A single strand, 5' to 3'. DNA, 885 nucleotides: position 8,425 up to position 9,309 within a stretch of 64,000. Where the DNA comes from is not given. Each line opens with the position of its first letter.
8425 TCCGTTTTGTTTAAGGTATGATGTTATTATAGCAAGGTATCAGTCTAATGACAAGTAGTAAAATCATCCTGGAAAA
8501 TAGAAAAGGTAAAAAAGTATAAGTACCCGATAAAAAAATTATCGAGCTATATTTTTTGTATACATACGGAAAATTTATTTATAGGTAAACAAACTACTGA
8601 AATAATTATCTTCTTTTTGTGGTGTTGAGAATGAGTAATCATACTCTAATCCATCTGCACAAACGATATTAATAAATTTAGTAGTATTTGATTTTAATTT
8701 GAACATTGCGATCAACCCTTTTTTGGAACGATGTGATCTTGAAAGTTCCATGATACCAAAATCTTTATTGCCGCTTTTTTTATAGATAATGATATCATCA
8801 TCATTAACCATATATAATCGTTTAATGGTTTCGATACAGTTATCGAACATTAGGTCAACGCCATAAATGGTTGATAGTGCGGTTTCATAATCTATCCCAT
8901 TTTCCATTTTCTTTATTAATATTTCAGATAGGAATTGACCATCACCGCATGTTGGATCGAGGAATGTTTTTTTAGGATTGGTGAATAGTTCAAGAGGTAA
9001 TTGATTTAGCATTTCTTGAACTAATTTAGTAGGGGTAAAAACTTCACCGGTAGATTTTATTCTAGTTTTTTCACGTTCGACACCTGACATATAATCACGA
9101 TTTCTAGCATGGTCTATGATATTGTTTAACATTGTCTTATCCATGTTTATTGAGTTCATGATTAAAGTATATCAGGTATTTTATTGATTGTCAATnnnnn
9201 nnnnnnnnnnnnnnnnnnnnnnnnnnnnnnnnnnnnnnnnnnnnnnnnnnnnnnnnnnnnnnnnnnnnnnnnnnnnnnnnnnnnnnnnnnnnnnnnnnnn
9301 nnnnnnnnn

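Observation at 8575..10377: Two adjacent methyltransferase paralogs with complementary motif loss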

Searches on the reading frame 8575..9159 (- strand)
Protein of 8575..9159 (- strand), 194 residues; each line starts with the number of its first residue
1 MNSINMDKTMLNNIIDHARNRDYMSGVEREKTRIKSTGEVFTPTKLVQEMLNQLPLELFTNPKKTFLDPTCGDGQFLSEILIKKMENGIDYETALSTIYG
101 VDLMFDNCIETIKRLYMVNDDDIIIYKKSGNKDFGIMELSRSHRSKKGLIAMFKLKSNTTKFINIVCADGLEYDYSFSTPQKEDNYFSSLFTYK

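Call 3: search_protein_families(library=pfam, proteins=[window:8575-9159:-], max_evalue=1)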
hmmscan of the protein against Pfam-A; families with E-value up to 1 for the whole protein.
window:8575-9159:- (194 aa): 1 family
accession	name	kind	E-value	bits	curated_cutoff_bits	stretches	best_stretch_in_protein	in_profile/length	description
PF02384.22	N6_Mtase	-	4.6e-05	23.3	20.4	1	33-103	21-85/311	N-6 DNA Methylase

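Call 4: search_protein_families(library=phrogs, proteins=[window:8575-9159:-], max_evalue=0.01)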
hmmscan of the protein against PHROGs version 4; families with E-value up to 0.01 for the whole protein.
window:8575-9159:- (194 aa): 5 families
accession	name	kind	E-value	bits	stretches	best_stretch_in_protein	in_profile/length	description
phrog_4376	-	unknown function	2.1e-22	80.7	1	19-129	6-116/134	-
phrog_11371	-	unknown function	3.1e-18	67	1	28-116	280-363/383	-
phrog_21201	-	other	6.9e-15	56.1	1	23-117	9-99/156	DNA methyltransferase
phrog_2713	-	unknown function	0.00048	20.2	1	33-88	187-238/520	-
phrog_799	-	other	0.002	18.4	1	24-81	199-251/458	DNA methyltransferase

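Call 8: search_dna_similar(query=window:8575-9159:-, collection=phages, mode=protein, max_rows=30)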
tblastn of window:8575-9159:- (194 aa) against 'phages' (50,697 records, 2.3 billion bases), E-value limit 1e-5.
Records with a match: 85; places in all: 90; records where one place covers at least 80% of the query: 47.
Best place of each record, by identity: <60% 85.
By first word of the organism name: Synechococcus 34; Aeromonas 31; Prevotella 10; Prochlorococcus 4; Bacteriophage 2; Vibrio 2; phage 1; Marine 1.
By host as written in the record: - 32; Aeromonas salmonicida 13; Prevotella sp. 10; Aeromonas hydrophila 7; Aeromonas salmonicida subsp. salmonicida 4; Synechococcus sp. 3; Synechococcus sp. WH7803 2; Synechococcus str. WH8109 2; and 10 more.
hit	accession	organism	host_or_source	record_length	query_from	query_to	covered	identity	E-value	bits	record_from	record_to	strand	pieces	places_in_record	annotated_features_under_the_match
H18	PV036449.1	phage NatCom_35866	human feces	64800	8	171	85%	36.9%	6e-11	130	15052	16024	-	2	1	hypothetical protein | DNA methyltransferase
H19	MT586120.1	Synechococcus phage S-CAM7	Synechococcus sp. WH 7803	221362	19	180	84%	32.5%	2e-13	73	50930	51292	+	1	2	hypothetical protein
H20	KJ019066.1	Synechococcus phage ACG-2014f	-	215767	19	187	87%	30.8%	2e-12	70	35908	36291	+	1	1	hypothetical protein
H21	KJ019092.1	Synechococcus phage ACG-2014f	-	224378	19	187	87%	30.8%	2e-12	70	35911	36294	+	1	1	hypothetical protein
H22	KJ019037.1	Synechococcus phage ACG-2014f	-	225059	19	187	87%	30.8%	2e-12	70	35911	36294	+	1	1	hypothetical protein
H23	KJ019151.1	Synechococcus phage ACG-2014f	-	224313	19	187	87%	30.8%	3e-12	70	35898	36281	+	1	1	hypothetical protein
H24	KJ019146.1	Synechococcus phage ACG-2014f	-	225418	19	187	87%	30.8%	3e-12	70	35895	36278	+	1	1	hypothetical protein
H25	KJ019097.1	Synechococcus phage ACG-2014f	-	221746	19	187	87%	30.8%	5e-12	69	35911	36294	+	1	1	hypothetical protein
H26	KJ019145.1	Synechococcus phage ACG-2014f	-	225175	19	187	87%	30.8%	5e-12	69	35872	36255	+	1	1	hypothetical protein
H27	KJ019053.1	Synechococcus phage ACG-2014f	-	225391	19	187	87%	30.8%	5e-12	69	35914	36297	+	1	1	hypothetical protein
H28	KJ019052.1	Synechococcus phage ACG-2014f_Syn7803C7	-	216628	19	187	87%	30.8%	7e-12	69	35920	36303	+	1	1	hypothetical protein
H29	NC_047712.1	Synechococcus phage ACG-2014f_Syn7803C7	-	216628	19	187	87%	30.8%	7e-12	69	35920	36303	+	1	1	hypothetical protein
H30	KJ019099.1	Synechococcus phage ACG-2014f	-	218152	19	187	87%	30.8%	7e-12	69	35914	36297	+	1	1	hypothetical protein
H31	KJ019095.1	Synechococcus phage ACG-2014f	-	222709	19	187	87%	30.8%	7e-12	69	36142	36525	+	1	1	hypothetical protein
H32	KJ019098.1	Synechococcus phage ACG-2014f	-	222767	19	187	87%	30.8%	7e-12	69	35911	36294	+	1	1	hypothetical protein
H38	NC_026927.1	Synechococcus phage ACG-2014f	-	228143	19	187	87%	30.8%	7e-12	69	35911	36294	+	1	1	hypothetical protein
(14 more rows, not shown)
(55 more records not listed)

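Call 9: get_annotated_region(hit=H18, flank=4000)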
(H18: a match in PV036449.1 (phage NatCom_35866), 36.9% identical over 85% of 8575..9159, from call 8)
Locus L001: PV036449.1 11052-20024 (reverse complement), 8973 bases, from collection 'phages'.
description: Phage NatCom_35866, complete genome.
organism: phage NatCom_35866 (NCBI taxid 3403549)
taxonomy: Viruses; Duplodnaviria; Heunggongvirae; Uroviricota; Caudoviricetes; Ca. Heliusvirales
host: -; source: human feces; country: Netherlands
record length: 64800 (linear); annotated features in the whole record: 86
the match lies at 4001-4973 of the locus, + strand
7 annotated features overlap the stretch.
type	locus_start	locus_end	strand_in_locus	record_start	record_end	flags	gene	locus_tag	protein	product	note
CDS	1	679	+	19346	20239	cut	-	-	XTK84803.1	hypothetical protein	-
CDS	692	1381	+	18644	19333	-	-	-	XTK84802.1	hypothetical protein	-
CDS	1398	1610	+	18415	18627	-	-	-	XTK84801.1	excisionase and transcriptional regulator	-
CDS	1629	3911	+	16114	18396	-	-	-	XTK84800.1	hypothetical protein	-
CDS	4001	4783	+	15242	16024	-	-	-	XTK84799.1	hypothetical protein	-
CDS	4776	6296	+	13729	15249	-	-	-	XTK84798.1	DNA methyltransferase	-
CDS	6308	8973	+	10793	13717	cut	-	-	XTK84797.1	hypothetical protein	-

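Call 10: get_annotated_region(hit=H38, flank=4000)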
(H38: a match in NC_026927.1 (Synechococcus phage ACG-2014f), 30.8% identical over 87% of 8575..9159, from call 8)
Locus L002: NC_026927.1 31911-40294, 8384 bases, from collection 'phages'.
description: Synechococcus phage ACG-2014f isolate Syn7803C90, complete genome.
organism: Synechococcus phage ACG-2014f (NCBI taxid 1493511)
taxonomy: Viruses; Duplodnaviria; Heunggongvirae; Uroviricota; Caudoviricetes; Kyanoviridae; Atlauavirus; Atlauavirus tusconc8
host: -; source: -; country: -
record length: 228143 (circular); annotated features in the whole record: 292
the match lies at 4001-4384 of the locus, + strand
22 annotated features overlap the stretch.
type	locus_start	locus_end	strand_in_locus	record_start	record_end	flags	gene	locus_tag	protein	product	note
CDS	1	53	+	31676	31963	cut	-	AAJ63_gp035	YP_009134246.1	hypothetical protein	-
CDS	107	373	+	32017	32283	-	-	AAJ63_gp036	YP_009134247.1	hypothetical protein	-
CDS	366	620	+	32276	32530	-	-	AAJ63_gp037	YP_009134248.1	hypothetical protein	-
CDS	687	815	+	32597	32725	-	-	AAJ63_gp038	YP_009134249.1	hypothetical protein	-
CDS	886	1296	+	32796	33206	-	-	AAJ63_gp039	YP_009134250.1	hypothetical protein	-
CDS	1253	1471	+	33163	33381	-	-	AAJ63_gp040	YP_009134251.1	hypothetical protein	-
CDS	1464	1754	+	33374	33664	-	-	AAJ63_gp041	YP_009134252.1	hypothetical protein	-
CDS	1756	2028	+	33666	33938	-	-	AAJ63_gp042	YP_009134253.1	hypothetical protein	-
CDS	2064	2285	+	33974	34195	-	-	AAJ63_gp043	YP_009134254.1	hypothetical protein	-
CDS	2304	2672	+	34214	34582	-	-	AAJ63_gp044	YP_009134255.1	dCMP deaminase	-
CDS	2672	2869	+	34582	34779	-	-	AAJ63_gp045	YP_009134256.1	hypothetical protein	-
CDS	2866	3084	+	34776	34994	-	-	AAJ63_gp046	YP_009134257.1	hypothetical protein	-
CDS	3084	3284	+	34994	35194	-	-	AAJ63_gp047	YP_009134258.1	hypothetical protein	-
CDS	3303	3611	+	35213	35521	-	-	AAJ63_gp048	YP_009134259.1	hypothetical protein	-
CDS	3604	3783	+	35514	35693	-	-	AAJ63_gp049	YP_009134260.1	hypothetical protein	-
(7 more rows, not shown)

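Call 21: find_homologous_proteins(query=window:8575-9159:-, max_evalue=0.00001)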
Query window:8575-9159:- (194 aa): 2607 proteins with E <= 0.00001 among 2657 candidates; the best 120 are listed.
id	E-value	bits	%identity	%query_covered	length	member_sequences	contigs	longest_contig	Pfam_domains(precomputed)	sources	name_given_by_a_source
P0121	6.2e-121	419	100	97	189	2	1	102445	-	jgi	-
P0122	2.8e-86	306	72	97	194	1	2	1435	-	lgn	-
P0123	5.3e-78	279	70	92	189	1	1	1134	-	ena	-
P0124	1.3e-58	216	60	88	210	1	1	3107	-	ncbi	-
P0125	2.2e-57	212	59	93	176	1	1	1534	-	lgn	-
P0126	2.5e-57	211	57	93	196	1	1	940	-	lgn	-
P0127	5.5e-57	210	63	88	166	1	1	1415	-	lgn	-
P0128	2.1e-56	208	59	93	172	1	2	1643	-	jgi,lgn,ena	jgi:hypothetical protein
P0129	2.7e-56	208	58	95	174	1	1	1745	-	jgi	jgi:hypothetical protein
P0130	3.4e-56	208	62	86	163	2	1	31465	-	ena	-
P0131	4.0e-56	208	59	87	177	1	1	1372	-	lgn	-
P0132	5.4e-56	207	61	87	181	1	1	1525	-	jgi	jgi:hypothetical protein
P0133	8.7e-56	206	56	94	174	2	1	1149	-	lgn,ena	-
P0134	9.9e-56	206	60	89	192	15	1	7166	-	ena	-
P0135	4.2e-55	204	59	87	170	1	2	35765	-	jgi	jgi:hypothetical protein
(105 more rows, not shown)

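Call 26: find_related_loci(query=A5, collection=viral_contigs, flank=6000)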
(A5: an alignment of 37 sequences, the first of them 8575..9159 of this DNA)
Query A5 (194 aa) in viral_contigs; peptide patterns used: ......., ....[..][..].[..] (x = any residue, [..] = any of these).
246 stretches matched a pattern; 219 encode a relative of the query (tblastn E <= 1e-3); the best 80 are kept; 80 distinct loci.
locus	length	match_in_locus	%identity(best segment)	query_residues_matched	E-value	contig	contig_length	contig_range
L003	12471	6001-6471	59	14-181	3e-62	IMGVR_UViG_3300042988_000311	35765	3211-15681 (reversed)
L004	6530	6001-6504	55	6-184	2e-59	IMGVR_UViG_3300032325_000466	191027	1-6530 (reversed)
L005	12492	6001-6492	56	6-181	3e-58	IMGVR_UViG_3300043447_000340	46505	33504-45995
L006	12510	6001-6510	54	11-191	2e-57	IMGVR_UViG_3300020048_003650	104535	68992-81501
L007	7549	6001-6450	51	11-193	3e-52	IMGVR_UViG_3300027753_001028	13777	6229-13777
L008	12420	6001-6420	51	4-178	2e-52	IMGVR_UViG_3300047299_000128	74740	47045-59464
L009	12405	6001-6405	56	9-178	2e-52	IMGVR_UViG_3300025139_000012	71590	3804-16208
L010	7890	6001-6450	51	11-193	3e-52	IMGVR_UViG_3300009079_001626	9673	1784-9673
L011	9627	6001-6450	51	11-193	3e-52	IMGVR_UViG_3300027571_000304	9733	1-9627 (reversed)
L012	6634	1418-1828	54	9-180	8e-52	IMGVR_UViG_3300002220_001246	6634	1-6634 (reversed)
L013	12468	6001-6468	50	10-177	2e-50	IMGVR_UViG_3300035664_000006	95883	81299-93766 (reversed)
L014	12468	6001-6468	50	10-177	1e-50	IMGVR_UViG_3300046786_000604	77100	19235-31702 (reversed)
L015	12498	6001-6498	49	1-193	8e-50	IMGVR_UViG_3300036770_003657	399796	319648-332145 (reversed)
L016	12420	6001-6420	50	7-181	5e-50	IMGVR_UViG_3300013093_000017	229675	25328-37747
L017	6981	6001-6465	49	11-191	6e-50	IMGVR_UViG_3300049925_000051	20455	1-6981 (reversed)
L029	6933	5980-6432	49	11-192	1e-47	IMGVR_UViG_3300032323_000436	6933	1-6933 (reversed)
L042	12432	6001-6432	47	7-185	5e-46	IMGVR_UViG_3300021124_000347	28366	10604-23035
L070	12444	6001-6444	45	9-194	2e-41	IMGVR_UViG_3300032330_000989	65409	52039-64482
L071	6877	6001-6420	46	3-177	3e-41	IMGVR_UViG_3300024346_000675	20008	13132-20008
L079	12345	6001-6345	61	1-115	1e-39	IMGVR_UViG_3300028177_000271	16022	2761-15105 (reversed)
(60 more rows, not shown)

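Call 40: predict_structure(alignment_id=A7)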
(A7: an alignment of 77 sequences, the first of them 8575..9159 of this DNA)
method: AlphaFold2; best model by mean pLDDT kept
length: 194 residues; sequences in the alignment: 77
mean_pLDDT: 84.0   pTM: 0.78
mean pLDDT of the five models: 84.0, 83.0, 82.9, 82.7, 82.0
residues with pLDDT >= 90: 124; 70-90: 24; 50-70: 32; < 50: 14
segments of 3 or more residues with pLDDT < 50: 33-40
pLDDT, mean of each block of 10 residues (from residue 1): 72 91 56 48 78 96 95 94 97 97 96 96 92 87 94 96 95 77 53 53
secondary structure, 60 per line:
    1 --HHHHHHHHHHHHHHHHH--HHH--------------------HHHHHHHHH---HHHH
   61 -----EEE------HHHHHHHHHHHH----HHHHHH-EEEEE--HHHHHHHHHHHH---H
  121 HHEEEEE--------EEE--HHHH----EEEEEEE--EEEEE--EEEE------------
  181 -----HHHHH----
elements in order: H3-19 H45-53 H57-60 E66-68 H75-86 H91-96 E98-102 H105-116 E123-127 E136-138 H141-144 E149-155 E158-162 E165-168 H186-190

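Call 42: search_protein_families(library=pfam, proteins=[L015:2601-6035:+, L042:2295-6005:+, L071:2147-6013:+, L079:5151-6044:+], max_evalue=0.01)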
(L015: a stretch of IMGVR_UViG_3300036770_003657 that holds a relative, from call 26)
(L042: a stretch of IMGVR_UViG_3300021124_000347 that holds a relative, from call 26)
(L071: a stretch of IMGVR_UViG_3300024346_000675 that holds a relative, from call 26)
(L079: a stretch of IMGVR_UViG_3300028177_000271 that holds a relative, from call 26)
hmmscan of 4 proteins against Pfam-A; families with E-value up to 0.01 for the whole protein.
L015:2601-6035:+ (1144 aa): 3 families
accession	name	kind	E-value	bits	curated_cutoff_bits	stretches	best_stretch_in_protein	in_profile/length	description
PF07669.17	Eco57I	-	2e-16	61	25.3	1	849-922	63-149/171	Eco57I restriction-modification methylase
PF05175.20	MTS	-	0.00022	21.3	23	1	842-910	81-143/170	Methyltransferase small domain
PF01170.24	UPF0020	-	0.00027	21.1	22.3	1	844-910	105-169/197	RMKL-like, methyltransferase domain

L042:2295-6005:+ (1236 aa): 5 families
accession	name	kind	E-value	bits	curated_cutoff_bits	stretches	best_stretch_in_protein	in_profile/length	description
PF02384.22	N6_Mtase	-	8.6e-09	35.6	20.4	1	843-980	10-148/311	N-6 DNA Methylase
PF07669.17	Eco57I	-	1e-06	29.4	25.3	1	949-1024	62-160/171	Eco57I restriction-modification methylase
PF01861.22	BpsA_C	-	2.9e-05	23.9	27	1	915-1066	67-210/243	Branched-chain polyamine synthase A C-terminal domain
PF05175.20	MTS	-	3.1e-05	24.1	23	1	918-998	58-140/170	Methyltransferase small domain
PF04851.21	ResIII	-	0.00033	21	22.5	1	195-392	12-163/164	Type III restriction enzyme, res subunit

L071:2147-6013:+ (1288 aa): 3 families
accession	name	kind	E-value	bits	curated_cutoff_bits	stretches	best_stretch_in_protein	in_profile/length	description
PF02384.22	N6_Mtase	-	0.00028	20.8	20.4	1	845-972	26-150/311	N-6 DNA Methylase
PF07669.17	Eco57I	-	0.0003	21.4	25.3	1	945-1026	71-165/171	Eco57I restriction-modification methylase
PF10544.15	T5orf172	-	0.0095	16.9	20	0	119-158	54-89/101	T5orf172 domain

L079:5151-6044:+ (297 aa): 1 family
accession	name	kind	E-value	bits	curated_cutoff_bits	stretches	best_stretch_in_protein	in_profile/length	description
PF07669.17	Eco57I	-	2.2e-09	38.1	25.3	1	1-78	73-164/171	Eco57I restriction-modification methylase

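Call 43: fold_search(model_id=the predicted structure, library=pdb)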
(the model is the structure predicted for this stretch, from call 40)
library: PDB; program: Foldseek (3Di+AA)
matches with E <= 10: 774; with E <= 0.001: 0
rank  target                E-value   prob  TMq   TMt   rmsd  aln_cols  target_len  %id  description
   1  8cxw_B                1.8e-02  0.97  0.33  0.13   9.5       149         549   19  CamA Adenine Methyltransferase Complexed to Cognate Substrate DNA and Inhibitor piclidenoson (Compound 4) (released 2023-01-11)
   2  7rfn_A                1.9e-02  0.99  0.37  0.14   4.4       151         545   17  CamA Adenine Methyltransferase Complexed to Cognate Substrate DNA and Inhibitor SGC8158 (released 2021-09-15)
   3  7lt5_B                2.0e-02  0.98  0.34  0.12   7.8       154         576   19  CamA Adenine Methyltransferase Complexed to Cognate Substrate DNA and Cofactor SAH (released 2021-05-19)
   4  7rfm_A                2.4e-02  0.82  0.30  0.12  10.1       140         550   18  CamA Adenine Methyltransferase Complexed to Cognate Substrate DNA and Inhibitor EPZ004777 (released 2021-09-15)
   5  7rfk_B                2.6e-02  0.97  0.34  0.13   8.5       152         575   17  CamA Adenine Methyltransferase Complexed to Cognate Substrate DNA and Inhibitor Sinefungin (released 2021-09-15)
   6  7rfl_A                3.1e-02  0.96  0.35  0.14   9.2       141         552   16  CamA Adenine Methyltransferase Complexed to Cognate Substrate DNA and Inhibitor SGC0946 (released 2021-09-15)
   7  8c45_B                3.3e-02  0.97  0.26  0.05   7.4        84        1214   21  PglX methyltransferase from the Salmonella BREX phage defence system (aka BrxX) (released 2024-07-10)
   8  8cy2_A                3.5e-02  0.99  0.36  0.14   5.8       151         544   18  CamA Adenine Methyltransferase Complexed to Cognate Substrate DNA and Inhibitor APNEA (Compound 9) (released 2023-01-11)
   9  8cxs_A                3.7e-02  0.90  0.29  0.12  10.1       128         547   16  CamA Adenine Methyltransferase Complexed to Cognate Substrate DNA and Inhibitor MTA (released 2023-01-11)
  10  8cxx_A                4.0e-02  0.96  0.35  0.14   7.2       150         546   17  CamA Adenine Methyltransferase Complexed to Cognate Substrate DNA and Compound 6 (released 2023-01-11)
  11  7rfl_B                4.5e-02  0.97  0.35  0.13   7.8       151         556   16  CamA Adenine Methyltransferase Complexed to Cognate Substrate DNA and Inhibitor SGC0946 (released 2021-09-15)
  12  8w0p_A                4.8e-02  0.92  0.29  0.07   5.3       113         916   20  BsaXI -- Type IIB R-M system (released 2024-10-30)
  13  7lni_A                5.1e-02  0.92  0.29  0.11   8.5       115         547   17  SeMet CamA Adenine Methyltransferase Complexed to Cognate Substrate DNA (released 2021-05-19)
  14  7rfm_B                5.1e-02  0.90  0.33  0.13   9.4       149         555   19  CamA Adenine Methyltransferase Complexed to Cognate Substrate DNA and Inhibitor EPZ004777 (released 2021-09-15)
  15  8fs2_A                5.4e-02  0.93  0.34  0.13   6.4       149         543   18  CamA Adenine Methyltransferase Complexed to Cognate Substrate DNA and Inhibitor 11b (YD907) (released 2023-05-10)
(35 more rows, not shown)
